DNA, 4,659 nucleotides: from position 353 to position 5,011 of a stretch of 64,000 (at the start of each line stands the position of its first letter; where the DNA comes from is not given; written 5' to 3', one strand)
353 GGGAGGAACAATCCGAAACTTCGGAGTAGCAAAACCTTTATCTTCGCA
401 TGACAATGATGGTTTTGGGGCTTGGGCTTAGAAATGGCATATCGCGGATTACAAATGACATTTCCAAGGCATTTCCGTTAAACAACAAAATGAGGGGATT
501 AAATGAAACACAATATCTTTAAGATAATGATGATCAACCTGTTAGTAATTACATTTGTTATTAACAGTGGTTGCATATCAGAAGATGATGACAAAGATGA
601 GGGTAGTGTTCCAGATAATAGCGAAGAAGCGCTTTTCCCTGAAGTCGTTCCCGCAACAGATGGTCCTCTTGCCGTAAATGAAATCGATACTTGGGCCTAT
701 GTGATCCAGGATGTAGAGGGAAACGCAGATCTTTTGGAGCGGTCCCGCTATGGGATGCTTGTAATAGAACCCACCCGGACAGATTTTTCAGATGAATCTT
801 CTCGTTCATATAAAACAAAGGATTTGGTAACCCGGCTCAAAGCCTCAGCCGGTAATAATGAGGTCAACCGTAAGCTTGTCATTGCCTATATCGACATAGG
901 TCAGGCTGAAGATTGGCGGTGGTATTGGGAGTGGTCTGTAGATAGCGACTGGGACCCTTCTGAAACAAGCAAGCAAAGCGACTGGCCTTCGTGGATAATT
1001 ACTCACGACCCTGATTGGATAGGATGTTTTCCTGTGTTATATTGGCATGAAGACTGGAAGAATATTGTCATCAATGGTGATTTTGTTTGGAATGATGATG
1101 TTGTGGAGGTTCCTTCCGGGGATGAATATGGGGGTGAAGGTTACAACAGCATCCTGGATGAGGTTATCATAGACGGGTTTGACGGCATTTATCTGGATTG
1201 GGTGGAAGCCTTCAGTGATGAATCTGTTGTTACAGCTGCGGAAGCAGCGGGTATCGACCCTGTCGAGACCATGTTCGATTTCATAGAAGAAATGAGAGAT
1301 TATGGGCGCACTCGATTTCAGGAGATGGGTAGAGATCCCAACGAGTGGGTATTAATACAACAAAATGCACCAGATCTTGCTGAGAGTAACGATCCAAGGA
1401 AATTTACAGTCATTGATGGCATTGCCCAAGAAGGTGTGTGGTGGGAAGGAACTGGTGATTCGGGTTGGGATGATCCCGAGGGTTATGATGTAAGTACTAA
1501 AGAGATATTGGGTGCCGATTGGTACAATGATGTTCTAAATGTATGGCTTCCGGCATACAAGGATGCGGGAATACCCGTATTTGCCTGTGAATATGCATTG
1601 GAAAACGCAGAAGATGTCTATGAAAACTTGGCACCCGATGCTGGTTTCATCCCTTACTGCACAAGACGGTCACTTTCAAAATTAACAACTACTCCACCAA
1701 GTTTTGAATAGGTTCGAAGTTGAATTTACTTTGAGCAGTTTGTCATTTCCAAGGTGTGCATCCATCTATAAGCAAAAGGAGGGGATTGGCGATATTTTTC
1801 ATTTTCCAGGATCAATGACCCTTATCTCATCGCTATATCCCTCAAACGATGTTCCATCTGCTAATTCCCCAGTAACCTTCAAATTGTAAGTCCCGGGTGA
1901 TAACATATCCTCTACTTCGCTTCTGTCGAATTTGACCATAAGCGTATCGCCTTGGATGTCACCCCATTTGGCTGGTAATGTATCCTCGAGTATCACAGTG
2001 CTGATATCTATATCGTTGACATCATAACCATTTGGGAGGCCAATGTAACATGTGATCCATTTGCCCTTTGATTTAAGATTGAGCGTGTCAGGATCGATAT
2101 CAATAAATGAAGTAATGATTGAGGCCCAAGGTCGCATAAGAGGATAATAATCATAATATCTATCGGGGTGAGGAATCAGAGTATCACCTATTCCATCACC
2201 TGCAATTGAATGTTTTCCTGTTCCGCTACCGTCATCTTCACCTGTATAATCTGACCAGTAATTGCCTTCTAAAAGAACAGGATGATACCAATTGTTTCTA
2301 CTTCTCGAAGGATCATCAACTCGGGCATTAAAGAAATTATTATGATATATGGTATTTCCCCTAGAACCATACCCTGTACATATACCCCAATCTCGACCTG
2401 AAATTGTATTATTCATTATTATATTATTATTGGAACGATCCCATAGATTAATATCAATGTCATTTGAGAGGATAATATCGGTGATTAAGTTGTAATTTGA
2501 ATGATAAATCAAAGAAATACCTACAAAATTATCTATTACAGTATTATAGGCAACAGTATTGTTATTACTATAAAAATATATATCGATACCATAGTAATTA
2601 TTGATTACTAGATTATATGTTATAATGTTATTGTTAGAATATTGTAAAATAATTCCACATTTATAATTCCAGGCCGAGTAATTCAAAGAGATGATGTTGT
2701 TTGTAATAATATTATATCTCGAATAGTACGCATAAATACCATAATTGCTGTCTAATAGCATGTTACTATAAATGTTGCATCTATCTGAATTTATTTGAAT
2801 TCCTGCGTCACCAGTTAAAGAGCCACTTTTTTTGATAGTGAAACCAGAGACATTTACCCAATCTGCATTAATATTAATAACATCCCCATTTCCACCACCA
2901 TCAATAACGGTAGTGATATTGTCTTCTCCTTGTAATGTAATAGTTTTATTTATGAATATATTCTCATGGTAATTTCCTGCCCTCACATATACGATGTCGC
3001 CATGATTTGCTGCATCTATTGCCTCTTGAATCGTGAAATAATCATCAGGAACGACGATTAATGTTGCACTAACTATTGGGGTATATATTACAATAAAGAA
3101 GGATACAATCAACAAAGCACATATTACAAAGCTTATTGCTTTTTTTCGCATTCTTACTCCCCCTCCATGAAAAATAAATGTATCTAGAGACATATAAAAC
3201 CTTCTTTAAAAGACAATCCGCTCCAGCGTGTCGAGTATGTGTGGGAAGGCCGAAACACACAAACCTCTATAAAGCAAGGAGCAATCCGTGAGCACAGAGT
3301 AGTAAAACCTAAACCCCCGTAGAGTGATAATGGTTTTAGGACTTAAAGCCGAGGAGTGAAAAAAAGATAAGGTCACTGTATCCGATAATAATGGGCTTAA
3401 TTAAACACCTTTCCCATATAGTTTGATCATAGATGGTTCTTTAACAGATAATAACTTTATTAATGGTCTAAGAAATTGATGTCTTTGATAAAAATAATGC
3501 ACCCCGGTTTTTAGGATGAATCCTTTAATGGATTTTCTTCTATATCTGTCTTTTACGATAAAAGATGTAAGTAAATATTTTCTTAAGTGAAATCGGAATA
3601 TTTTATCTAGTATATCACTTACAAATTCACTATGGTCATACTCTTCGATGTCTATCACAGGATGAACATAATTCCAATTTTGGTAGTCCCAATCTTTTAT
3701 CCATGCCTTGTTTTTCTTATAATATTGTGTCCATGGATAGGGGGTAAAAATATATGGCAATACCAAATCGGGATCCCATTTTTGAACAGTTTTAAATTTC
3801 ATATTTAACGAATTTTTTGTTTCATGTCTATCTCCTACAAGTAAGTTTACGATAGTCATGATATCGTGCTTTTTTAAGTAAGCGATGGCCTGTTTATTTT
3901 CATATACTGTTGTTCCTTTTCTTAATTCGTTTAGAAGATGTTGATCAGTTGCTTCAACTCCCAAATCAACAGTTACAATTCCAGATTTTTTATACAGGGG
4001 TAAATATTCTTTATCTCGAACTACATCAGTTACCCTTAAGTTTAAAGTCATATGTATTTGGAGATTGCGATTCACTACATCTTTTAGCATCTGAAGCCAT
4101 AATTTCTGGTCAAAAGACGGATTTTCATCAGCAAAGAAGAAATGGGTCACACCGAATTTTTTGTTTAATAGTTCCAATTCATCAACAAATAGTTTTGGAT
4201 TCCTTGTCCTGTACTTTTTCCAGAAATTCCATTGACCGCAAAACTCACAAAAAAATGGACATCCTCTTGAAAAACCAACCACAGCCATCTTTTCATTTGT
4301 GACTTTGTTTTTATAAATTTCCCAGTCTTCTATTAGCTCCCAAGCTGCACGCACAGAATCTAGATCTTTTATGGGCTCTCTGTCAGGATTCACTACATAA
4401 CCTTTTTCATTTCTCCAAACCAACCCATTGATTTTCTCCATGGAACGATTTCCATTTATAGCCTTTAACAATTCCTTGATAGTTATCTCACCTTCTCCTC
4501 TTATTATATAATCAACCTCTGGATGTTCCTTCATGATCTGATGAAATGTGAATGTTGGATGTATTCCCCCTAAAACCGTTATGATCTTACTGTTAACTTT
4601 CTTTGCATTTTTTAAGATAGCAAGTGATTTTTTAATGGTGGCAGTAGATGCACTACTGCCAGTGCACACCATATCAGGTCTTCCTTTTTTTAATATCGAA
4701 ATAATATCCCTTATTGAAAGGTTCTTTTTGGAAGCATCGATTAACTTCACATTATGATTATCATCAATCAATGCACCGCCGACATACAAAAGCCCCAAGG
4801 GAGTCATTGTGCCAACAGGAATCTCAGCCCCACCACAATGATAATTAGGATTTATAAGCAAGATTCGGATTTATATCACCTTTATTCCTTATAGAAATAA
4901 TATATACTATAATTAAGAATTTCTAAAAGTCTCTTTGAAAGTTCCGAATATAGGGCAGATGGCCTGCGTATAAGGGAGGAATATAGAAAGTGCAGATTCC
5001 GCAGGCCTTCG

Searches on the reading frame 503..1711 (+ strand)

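Call 71: search_protein_families(library=pfam, proteins=[window:503-1711:+], max_evalue=0.00001)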
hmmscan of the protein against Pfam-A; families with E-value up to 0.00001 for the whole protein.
window:503-1711:+ (402 aa): 1 family
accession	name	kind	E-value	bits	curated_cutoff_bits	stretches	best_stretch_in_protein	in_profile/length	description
PF03537.19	Glyco_hydro_114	-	1.8e-10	40.9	27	1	121-391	37-227/231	Glycoside-hydrolase family GH114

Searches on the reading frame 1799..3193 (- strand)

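Call 71: search_protein_families(library=pfam, proteins=[window:1799-3193:-], max_evalue=0.00001)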
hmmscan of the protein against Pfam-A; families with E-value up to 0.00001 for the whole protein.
window:1799-3193:- (464 aa): 2 families
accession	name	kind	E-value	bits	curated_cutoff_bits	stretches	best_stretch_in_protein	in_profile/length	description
PF05048.19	NosD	-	1.4e-19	70.9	23.6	2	72-244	14-172/212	Periplasmic copper-binding protein (NosD)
PF13229.12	Beta_helix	-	6.3e-10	39.3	25.9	1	114-236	12-152/158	Right handed beta helix region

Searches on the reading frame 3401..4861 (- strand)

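Call 71: search_protein_families(library=pfam, proteins=[window:3401-4861:-], max_evalue=0.00001)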
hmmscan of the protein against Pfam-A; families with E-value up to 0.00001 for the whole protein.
window:3401-4861:- (486 aa): 2 families
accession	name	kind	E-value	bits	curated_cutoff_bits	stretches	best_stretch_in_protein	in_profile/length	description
PF02310.24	B12-binding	-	2.6e-23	82.6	32.1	1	17-131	10-120/121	B12 binding domain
PF04055.27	Radical_SAM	-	4.2e-20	73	29.5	1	197-351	3-158/166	Radical SAM superfamily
